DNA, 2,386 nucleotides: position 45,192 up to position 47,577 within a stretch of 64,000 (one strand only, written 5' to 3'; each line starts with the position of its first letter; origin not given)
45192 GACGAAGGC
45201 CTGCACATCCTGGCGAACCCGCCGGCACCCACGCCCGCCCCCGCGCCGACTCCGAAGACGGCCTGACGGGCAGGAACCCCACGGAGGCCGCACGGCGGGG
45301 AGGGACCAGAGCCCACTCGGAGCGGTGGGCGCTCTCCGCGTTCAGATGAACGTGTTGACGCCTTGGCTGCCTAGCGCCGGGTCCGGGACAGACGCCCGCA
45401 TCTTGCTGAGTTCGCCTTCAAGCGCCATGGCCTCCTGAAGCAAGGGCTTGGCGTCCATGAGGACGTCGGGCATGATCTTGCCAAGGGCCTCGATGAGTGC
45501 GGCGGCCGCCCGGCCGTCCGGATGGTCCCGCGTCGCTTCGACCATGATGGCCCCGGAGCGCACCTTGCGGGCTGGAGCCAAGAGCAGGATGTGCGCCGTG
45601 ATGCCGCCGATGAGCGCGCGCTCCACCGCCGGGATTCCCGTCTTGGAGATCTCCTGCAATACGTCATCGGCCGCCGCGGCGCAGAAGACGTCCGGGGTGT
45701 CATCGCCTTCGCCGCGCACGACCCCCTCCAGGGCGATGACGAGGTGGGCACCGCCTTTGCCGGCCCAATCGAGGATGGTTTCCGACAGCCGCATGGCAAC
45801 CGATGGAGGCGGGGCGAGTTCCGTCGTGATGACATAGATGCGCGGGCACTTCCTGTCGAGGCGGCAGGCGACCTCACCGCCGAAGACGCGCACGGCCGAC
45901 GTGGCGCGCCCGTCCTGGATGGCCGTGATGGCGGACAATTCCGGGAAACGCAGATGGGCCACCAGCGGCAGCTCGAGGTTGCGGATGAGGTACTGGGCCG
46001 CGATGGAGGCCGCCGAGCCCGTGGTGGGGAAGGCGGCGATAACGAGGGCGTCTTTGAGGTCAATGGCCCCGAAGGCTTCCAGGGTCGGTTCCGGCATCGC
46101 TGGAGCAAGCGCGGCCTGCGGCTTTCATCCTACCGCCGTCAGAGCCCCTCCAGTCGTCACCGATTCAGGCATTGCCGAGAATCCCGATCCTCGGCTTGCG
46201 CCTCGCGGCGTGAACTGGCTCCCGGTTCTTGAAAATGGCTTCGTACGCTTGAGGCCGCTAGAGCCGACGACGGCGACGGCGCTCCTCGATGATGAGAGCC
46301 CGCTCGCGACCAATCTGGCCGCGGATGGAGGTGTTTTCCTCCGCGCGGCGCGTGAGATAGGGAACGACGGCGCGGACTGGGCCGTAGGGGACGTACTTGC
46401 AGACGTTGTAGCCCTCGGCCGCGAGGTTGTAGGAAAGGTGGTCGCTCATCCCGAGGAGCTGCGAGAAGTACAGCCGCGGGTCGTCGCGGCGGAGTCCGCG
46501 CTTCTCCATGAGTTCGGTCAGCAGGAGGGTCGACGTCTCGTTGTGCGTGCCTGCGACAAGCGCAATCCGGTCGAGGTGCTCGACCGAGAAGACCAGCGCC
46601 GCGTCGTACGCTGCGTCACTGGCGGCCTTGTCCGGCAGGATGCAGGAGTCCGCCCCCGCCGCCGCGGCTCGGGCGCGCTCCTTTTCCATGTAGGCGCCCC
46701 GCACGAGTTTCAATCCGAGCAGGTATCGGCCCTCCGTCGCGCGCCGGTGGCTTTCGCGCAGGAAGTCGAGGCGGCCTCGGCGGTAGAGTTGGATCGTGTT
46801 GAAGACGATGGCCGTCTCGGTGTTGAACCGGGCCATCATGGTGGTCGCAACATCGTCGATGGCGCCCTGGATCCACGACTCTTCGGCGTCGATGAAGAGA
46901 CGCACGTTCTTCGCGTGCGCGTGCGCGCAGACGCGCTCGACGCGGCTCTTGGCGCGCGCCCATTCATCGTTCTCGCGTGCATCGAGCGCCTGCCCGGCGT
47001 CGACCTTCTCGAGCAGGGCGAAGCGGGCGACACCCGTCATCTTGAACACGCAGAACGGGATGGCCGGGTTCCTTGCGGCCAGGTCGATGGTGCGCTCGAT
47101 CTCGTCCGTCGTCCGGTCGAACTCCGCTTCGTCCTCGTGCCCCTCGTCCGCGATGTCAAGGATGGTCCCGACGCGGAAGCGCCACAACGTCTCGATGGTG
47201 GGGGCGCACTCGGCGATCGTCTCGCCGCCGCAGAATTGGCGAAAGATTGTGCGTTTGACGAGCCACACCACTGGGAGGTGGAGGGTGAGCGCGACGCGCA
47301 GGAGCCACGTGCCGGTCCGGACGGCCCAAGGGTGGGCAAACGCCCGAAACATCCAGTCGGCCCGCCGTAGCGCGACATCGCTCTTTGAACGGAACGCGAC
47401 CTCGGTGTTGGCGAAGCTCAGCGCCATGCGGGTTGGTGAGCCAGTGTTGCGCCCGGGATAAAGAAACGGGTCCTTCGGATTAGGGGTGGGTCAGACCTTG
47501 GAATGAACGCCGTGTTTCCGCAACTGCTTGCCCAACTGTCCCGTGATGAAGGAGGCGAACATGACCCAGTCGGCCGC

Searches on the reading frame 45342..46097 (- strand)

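Call 62: search_protein_families(library=pfam, proteins=[window:45342-46097:-], max_evalue=0.001)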
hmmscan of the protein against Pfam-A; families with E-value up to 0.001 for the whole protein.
window:45342-46097:- (251 aa): 1 family
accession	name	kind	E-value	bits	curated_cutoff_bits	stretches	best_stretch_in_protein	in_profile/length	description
PF09754.15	PAC2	-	1.3e-28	100.7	25.8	1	20-233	2-214/215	PAC2 family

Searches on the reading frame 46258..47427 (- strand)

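Call 62: search_protein_families(library=pfam, proteins=[window:46258-47427:-], max_evalue=0.001)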
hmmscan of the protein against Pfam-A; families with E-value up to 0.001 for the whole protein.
window:46258-47427:- (389 aa): 2 families
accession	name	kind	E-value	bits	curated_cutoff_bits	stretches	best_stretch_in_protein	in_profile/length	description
PF01619.24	Pro_dh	-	1.8e-70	238.1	27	1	76-372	3-276/278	Proline dehydrogenase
PF01261.30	AP_endonuc_2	-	0.00012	22.3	31.1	1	95-185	55-130/249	Xylose isomerase-like TIM barrel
